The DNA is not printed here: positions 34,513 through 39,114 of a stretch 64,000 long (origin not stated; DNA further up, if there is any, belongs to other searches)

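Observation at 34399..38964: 1433-aa fusion of two BadF/HgdC-type ATPases with 2-hydroxyacyl-CoA-dehydratase-like domains, followed by a ferredoxin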

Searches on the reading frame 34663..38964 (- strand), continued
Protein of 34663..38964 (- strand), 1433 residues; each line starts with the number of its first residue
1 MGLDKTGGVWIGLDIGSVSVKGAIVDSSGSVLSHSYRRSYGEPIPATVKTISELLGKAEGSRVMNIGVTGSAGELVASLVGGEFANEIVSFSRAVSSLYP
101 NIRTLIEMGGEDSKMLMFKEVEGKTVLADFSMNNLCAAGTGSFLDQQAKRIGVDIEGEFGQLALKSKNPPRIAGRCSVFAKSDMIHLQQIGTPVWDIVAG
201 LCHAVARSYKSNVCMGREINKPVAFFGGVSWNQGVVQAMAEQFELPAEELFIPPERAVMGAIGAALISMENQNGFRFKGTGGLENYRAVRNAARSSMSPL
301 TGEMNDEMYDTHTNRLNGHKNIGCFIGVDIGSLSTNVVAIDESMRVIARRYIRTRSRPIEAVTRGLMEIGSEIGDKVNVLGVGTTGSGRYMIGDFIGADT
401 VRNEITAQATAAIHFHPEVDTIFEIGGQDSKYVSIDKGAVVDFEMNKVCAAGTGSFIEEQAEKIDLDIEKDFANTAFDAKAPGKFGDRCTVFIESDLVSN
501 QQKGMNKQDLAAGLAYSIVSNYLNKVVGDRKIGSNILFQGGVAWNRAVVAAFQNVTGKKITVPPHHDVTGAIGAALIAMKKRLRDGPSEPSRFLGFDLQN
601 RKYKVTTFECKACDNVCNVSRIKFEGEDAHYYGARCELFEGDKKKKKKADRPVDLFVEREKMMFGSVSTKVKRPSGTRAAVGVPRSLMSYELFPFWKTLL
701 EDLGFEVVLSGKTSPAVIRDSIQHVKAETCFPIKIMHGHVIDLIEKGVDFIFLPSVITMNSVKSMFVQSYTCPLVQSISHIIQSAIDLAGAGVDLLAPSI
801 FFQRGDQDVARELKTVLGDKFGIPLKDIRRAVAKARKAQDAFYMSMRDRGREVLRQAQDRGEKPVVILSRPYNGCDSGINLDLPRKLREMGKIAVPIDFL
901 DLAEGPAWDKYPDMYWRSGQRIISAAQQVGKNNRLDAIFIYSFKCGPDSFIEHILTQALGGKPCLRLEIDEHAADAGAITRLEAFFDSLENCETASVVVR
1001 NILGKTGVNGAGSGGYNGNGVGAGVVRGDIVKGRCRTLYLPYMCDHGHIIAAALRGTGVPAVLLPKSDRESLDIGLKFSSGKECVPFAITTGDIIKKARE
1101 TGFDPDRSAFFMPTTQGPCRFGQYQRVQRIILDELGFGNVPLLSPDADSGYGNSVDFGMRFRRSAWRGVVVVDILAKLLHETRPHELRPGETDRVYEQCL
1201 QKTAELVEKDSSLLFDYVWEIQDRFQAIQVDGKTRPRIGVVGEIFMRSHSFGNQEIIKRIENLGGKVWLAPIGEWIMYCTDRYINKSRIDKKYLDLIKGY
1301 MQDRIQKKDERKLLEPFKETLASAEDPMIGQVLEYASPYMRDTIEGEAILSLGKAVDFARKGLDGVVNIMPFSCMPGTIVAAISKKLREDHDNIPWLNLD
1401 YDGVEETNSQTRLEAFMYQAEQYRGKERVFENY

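Call 44: find_homologous_proteins(query=L009:8022-12206:+, max_evalue=1e-10)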
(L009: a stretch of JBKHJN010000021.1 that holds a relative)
Query L009:8022-12206:+ (1395 aa): 8000 proteins with E <= 1e-10 among 8000 candidates; the best 120 are listed.
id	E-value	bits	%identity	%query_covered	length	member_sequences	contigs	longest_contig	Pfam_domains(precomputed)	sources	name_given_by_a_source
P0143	0.0e+0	3226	100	100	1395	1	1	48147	PF01869.27,PF06050.20,PF09989.16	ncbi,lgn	ncbi:MAG: acyl-CoA dehydratase activase [Desulfobacteraceae bacterium]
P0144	0.0e+0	2971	92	100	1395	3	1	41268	PF01869.27,PF06050.20,PF09989.16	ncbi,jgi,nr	ncbi:MAG: CoA activase [Deltaproteobacteria bacterium]|nr:CoA activase [Deltaproteobacteria bacteriu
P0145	0.0e+0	2862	88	100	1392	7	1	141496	PF01869.27,PF06050.20,PF09989.16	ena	-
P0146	0.0e+0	2643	81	99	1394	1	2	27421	PF01869.27,PF06050.20,PF09989.16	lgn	-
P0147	0.0e+0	2435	76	99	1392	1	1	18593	PF01869.27,PF09989.16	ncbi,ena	-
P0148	0.0e+0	2426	75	99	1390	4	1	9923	PF01869.27,PF09989.16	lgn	-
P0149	0.0e+0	2415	75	100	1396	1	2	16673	PF01869.27,PF09989.16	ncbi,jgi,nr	ncbi:MAG: CoA activase [Deltaproteobacteria bacterium]|nr:CoA activase [Deltaproteobacteria bacteriu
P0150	0.0e+0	2412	75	99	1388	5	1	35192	PF01869.27,PF06050.20,PF09989.16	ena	-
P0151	0.0e+0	2402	75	100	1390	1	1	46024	PF01869.27,PF06050.20,PF09989.16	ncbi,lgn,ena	-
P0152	0.0e+0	2389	75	100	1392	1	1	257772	PF01869.27,PF06050.20,PF09989.16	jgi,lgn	-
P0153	0.0e+0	2373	72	100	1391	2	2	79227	PF01869.27,PF06050.20,PF09989.16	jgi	jgi:predicted CoA-substrate-specific enzyme activase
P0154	0.0e+0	2366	74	100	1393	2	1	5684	PF01869.27,PF06050.20,PF09989.16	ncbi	-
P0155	0.0e+0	2364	74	100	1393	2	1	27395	PF01869.27,PF06050.20,PF09989.16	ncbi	-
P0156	0.0e+0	2363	74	100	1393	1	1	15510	PF01869.27,PF06050.20,PF09989.16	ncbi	-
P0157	0.0e+0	2360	73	100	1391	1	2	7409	PF01869.27,PF09989.16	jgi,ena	jgi:predicted CoA-substrate-specific enzyme activase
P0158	0.0e+0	2357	73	100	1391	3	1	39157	PF01869.27,PF06050.20,PF09989.16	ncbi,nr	ncbi:MAG: CoA activase [Deltaproteobacteria bacterium]|nr:CoA activase [Deltaproteobacteria bacteriu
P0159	0.0e+0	2355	73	100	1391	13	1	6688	PF01869.27,PF09989.16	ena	-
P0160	0.0e+0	2355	73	100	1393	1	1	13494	PF01869.27,PF06050.20,PF09989.16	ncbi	-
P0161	0.0e+0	2351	72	100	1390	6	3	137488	PF01869.27,PF06050.20,PF09989.16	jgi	jgi:predicted CoA-substrate-specific enzyme activase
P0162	0.0e+0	2350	74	99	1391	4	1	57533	PF01869.27,PF06050.20,PF09989.16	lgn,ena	-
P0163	0.0e+0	2347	73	100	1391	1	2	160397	PF01869.27,PF06050.20,PF09989.16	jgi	jgi:predicted CoA-substrate-specific enzyme activase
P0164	0.0e+0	2342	73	99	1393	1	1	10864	PF01869.27,PF06050.20,PF09989.16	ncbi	ncbi:MAG: acyl-CoA dehydratase activase [Desulfobaccales bacterium]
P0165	0.0e+0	2340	76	94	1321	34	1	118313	PF01869.27,PF06050.20,PF09989.16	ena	-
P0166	0.0e+0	2337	73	100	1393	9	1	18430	PF01869.27,PF06050.20,PF09989.16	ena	-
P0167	0.0e+0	2333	72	100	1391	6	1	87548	PF01869.27,PF06050.20,PF09989.16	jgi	jgi:predicted CoA-substrate-specific enzyme activase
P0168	0.0e+0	2333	71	100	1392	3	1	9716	PF01869.27,PF06050.20,PF09989.16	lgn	-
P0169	0.0e+0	2329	72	100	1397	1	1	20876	PF01869.27,PF06050.20,PF09989.16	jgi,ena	-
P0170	0.0e+0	2329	73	99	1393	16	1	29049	PF01869.27,PF09989.16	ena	-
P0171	0.0e+0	2328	72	100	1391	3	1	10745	PF01869.27,PF06050.20,PF09989.16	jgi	-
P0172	0.0e+0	2328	72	100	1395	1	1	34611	PF01869.27,PF09989.16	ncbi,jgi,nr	ncbi:MAG: CoA activase [Deltaproteobacteria bacterium]|nr:MAG: CoA activase [Deltaproteobacteria bac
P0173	0.0e+0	2328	72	100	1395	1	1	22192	PF01869.27,PF06050.20,PF09989.16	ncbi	-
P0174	0.0e+0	2326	72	99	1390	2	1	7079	PF01869.27,PF06050.20,PF09989.16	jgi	-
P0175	0.0e+0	2326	72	99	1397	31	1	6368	PF01869.27,PF06050.20,PF09989.16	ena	-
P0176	0.0e+0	2326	72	100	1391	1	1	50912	PF01869.27,PF06050.20,PF09989.16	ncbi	ncbi:MAG: acyl-CoA dehydratase activase [Thermodesulfobacteriota bacterium]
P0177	0.0e+0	2324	71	100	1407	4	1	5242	PF01869.27,PF06050.20,PF09989.16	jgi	-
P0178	0.0e+0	2323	73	100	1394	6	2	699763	PF01869.27,PF06050.20,PF09989.16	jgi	jgi:predicted CoA-substrate-specific enzyme activase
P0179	0.0e+0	2321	72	100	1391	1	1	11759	PF01869.27,PF09989.16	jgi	-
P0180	0.0e+0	2321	71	99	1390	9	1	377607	PF01869.27,PF06050.20,PF09989.16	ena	-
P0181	0.0e+0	2320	71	99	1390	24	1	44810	PF01869.27,PF06050.20,PF09989.16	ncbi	ncbi:MAG: acyl-CoA dehydratase activase [Desulfobaccales bacterium]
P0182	0.0e+0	2319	71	100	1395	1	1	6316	PF01869.27,PF06050.20,PF09989.16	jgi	jgi:predicted CoA-substrate-specific enzyme activase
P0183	0.0e+0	2319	72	100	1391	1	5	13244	PF01869.27,PF06050.20,PF09989.16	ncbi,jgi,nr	ncbi:MAG: CoA activase [Deltaproteobacteria bacterium]|nr:CoA activase [Deltaproteobacteria bacteriu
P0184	0.0e+0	2319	72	100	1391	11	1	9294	PF01869.27,PF06050.20,PF09989.16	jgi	jgi:predicted CoA-substrate-specific enzyme activase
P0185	0.0e+0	2319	72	100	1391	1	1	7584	PF01869.27,PF06050.20,PF09989.16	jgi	jgi:predicted CoA-substrate-specific enzyme activase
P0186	0.0e+0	2319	72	100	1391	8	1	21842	PF01869.27,PF09989.16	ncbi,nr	ncbi:MAG: acyl-CoA dehydratase activase [Syntrophales bacterium]|nr:acyl-CoA dehydratase activase [S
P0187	0.0e+0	2319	72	100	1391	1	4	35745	PF01869.27,PF06050.20,PF09989.16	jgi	jgi:predicted CoA-substrate-specific enzyme activase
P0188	0.0e+0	2318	72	100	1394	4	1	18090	PF01869.27,PF06050.20,PF09989.16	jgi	-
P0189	0.0e+0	2318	71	100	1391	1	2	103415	PF01869.27,PF06050.20,PF09989.16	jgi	jgi:predicted CoA-substrate-specific enzyme activase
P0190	0.0e+0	2316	72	100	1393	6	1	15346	PF01869.27,PF09989.16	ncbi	-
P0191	0.0e+0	2315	72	100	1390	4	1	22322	PF01869.27,PF09989.16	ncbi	-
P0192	0.0e+0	2315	71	100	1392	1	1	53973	PF01869.27,PF06050.20,PF09989.16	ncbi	-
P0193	0.0e+0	2314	71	100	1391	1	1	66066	PF01869.27,PF06050.20,PF09989.16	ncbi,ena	-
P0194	0.0e+0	2312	72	100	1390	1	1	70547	PF01869.27,PF09989.16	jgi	jgi:predicted CoA-substrate-specific enzyme activase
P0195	0.0e+0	2312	71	99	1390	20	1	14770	PF01869.27,PF06050.20,PF09989.16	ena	-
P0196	0.0e+0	2312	71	100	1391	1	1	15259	PF01869.27,PF06050.20,PF09989.16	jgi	jgi:predicted CoA-substrate-specific enzyme activase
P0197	0.0e+0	2311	73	100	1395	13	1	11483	PF01869.27,PF06050.20,PF09989.16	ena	-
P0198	0.0e+0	2309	72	100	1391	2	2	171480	PF01869.27,PF06050.20,PF09989.16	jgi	-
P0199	0.0e+0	2306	71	100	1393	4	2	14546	PF01869.27,PF06050.20,PF09989.16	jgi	jgi:predicted CoA-substrate-specific enzyme activase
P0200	0.0e+0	2304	71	99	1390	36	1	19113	PF01869.27,PF06050.20,PF09989.16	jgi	-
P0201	0.0e+0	2303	71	100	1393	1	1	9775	PF01869.27,PF06050.20,PF09989.16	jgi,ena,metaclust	metaclust:\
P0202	0.0e+0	2303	71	100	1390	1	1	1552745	PF01869.27,PF06050.20,PF09989.16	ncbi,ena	-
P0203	0.0e+0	2302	71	98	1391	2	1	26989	PF01869.27,PF06050.20,PF09989.16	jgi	jgi:predicted CoA-substrate-specific enzyme activase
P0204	0.0e+0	2301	71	100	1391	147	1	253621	PF01869.27,PF06050.20,PF09989.16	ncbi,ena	-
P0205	0.0e+0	2301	72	100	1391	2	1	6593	PF01869.27,PF06050.20,PF09989.16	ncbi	ncbi:MAG: acyl-CoA dehydratase activase [Desulfobaccales bacterium]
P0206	0.0e+0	2300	71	100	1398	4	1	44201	PF01869.27,PF06050.20,PF09989.16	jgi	-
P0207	0.0e+0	2300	71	100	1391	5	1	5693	PF01869.27,PF06050.20,PF09989.16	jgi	jgi:predicted CoA-substrate-specific enzyme activase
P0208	0.0e+0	2299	71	99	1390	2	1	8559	PF01869.27,PF06050.20,PF09989.16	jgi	-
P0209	0.0e+0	2295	71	100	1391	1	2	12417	PF01869.27,PF06050.20,PF09989.16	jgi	jgi:predicted CoA-substrate-specific enzyme activase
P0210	0.0e+0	2292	71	100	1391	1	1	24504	PF01869.27,PF06050.20,PF09989.16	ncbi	ncbi:MAG: acyl-CoA dehydratase activase [Deltaproteobacteria bacterium]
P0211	0.0e+0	2291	71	100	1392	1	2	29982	PF01869.27,PF06050.20,PF09989.16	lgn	-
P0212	0.0e+0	2290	73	97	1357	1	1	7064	PF01869.27,PF06050.20,PF09989.16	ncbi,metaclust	ncbi:MAG: CoA activase, partial [Deltaproteobacteria bacterium RBG_13_60_28]|metaclust:status=active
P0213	0.0e+0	2287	71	100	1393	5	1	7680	PF01869.27,PF06050.20,PF09989.16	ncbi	-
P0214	0.0e+0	2286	71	100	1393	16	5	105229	PF01869.27,PF06050.20,PF09989.16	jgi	jgi:predicted CoA-substrate-specific enzyme activase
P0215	0.0e+0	2285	71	100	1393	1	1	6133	PF01869.27,PF06050.20,PF09989.16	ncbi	-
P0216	0.0e+0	2285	70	100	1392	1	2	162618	PF01869.27,PF06050.20,PF09989.16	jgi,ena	jgi:predicted CoA-substrate-specific enzyme activase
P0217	0.0e+0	2284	71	100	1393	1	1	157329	PF01869.27,PF06050.20,PF09989.16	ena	-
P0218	0.0e+0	2284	71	100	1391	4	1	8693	PF01869.27,PF06050.20,PF09989.16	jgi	jgi:predicted CoA-substrate-specific enzyme activase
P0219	0.0e+0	2283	71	100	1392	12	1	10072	PF01869.27,PF06050.20,PF09989.16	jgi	jgi:predicted CoA-substrate-specific enzyme activase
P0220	0.0e+0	2280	70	100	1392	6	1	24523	PF01869.27,PF06050.20,PF09989.16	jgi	jgi:predicted CoA-substrate-specific enzyme activase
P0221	0.0e+0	2280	70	100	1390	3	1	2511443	PF01869.27,PF06050.20,PF09989.16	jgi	jgi:predicted CoA-substrate-specific enzyme activase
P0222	0.0e+0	2278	70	99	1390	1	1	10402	PF01869.27,PF06050.20,PF09989.16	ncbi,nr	ncbi:MAG: acyl-CoA dehydratase activase [Deltaproteobacteria bacterium]|nr:acyl-CoA dehydratase acti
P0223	0.0e+0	2277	72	99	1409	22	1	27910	PF01869.27,PF09989.16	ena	-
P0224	0.0e+0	2276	71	99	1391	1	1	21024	PF01869.27,PF06050.20,PF09989.16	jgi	jgi:predicted CoA-substrate-specific enzyme activase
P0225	0.0e+0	2272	71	99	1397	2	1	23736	PF01869.27,PF06050.20,PF09989.16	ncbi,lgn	-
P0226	0.0e+0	2270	71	99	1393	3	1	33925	PF01869.27,PF09989.16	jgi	jgi:predicted CoA-substrate-specific enzyme activase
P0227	0.0e+0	2270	71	99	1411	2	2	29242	PF01869.27,PF09989.16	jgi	jgi:predicted CoA-substrate-specific enzyme activase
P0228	0.0e+0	2270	70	99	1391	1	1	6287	PF01869.27,PF06050.20,PF09989.16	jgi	jgi:predicted CoA-substrate-specific enzyme activase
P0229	0.0e+0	2267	70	100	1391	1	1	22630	PF01869.27,PF06050.20,PF09989.16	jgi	jgi:predicted CoA-substrate-specific enzyme activase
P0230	0.0e+0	2265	70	99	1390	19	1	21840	PF01869.27,PF06050.20,PF09989.16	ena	-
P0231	0.0e+0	2265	70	100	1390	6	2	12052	PF01869.27,PF06050.20,PF09989.16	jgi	jgi:predicted CoA-substrate-specific enzyme activase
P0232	0.0e+0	2265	71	99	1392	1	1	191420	PF01869.27,PF06050.20,PF09989.16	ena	-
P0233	0.0e+0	2259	70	100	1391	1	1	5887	PF01869.27,PF06050.20,PF09989.16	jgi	jgi:predicted CoA-substrate-specific enzyme activase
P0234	0.0e+0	2246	69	99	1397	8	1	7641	PF01869.27,PF06050.20,PF09989.16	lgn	-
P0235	0.0e+0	2245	71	99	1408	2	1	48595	PF01869.27,PF09989.16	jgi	jgi:predicted CoA-substrate-specific enzyme activase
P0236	0.0e+0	2245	69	99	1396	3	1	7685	PF01869.27,PF06050.20,PF09989.16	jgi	jgi:predicted CoA-substrate-specific enzyme activase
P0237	0.0e+0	2244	71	99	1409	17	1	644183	PF01869.27,PF09989.16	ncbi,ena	-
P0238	0.0e+0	2244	70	100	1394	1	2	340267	PF01869.27,PF06050.20,PF09989.16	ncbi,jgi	jgi:predicted CoA-substrate-specific enzyme activase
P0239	0.0e+0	2238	70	99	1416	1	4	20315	PF01869.27,PF09989.16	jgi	jgi:predicted CoA-substrate-specific enzyme activase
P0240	0.0e+0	2236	69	99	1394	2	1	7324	PF01869.27,PF06050.20,PF09989.16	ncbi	-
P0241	0.0e+0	2230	72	95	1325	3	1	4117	PF01869.27,PF06050.20,PF09989.16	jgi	jgi:predicted CoA-substrate-specific enzyme activase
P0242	0.0e+0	2222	70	99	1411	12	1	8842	PF01869.27,PF09989.16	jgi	jgi:predicted CoA-substrate-specific enzyme activase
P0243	0.0e+0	2218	69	100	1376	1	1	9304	PF01869.27,PF06050.20,PF09989.16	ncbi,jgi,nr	ncbi:MAG: CoA activase [Deltaproteobacteria bacterium]|nr:CoA activase [Deltaproteobacteria bacteriu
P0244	0.0e+0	2187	70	97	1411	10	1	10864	PF01869.27,PF09989.16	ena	-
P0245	0.0e+0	2104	66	99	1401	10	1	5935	PF01869.27,PF06050.20,PF09989.16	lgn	-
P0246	0.0e+0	2096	66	99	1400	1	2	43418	PF01869.27,PF06050.20,PF09989.16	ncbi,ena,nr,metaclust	ncbi:MAG: CoA activase [Deltaproteobacteria bacterium RBG_13_43_22]|nr:MAG: CoA activase [Deltaprote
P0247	0.0e+0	2093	66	99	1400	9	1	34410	PF01869.27,PF06050.20,PF09989.16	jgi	jgi:predicted CoA-substrate-specific enzyme activase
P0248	0.0e+0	2089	66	99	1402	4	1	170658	PF01869.27,PF06050.20,PF09989.16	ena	-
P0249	0.0e+0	2076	65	100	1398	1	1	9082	PF01869.27,PF06050.20,PF09989.16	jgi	jgi:predicted CoA-substrate-specific enzyme activase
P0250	0.0e+0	2067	65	100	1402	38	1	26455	PF01869.27,PF06050.20,PF09989.16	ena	-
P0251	0.0e+0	2064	65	99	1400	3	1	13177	PF01869.27,PF06050.20,PF09989.16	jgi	jgi:predicted CoA-substrate-specific enzyme activase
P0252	0.0e+0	2063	65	99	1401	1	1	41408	PF01869.27,PF06050.20,PF09989.16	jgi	jgi:predicted CoA-substrate-specific enzyme activase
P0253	0.0e+0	2058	65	99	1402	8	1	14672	PF01869.27,PF06050.20,PF09989.16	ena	-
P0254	0.0e+0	2053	64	99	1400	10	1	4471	PF01869.27,PF06050.20,PF09989.16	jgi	jgi:predicted CoA-substrate-specific enzyme activase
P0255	0.0e+0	2052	65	100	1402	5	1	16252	PF01869.27,PF06050.20,PF09989.16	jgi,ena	jgi:predicted CoA-substrate-specific enzyme activase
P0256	0.0e+0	2046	65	99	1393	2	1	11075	PF01869.27,PF06050.20,PF09989.16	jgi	jgi:predicted CoA-substrate-specific enzyme activase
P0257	0.0e+0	2025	64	99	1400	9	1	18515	PF01869.27,PF06050.20,PF09989.16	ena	-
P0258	0.0e+0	2012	63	99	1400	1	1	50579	PF01869.27,PF06050.20,PF09989.16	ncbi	-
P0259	0.0e+0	2005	66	95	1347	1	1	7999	PF01869.27,PF06050.20,PF09989.16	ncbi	ncbi:MAG: acyl-CoA dehydratase activase, partial [Pseudomonadota bacterium]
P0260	0.0e+0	2000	63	99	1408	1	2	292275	PF01869.27,PF06050.20,PF09989.16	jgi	-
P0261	0.0e+0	1994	63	99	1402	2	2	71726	PF01869.27,PF06050.20,PF09989.16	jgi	-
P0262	0.0e+0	1984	74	83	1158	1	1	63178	PF01869.27,PF09989.16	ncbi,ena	-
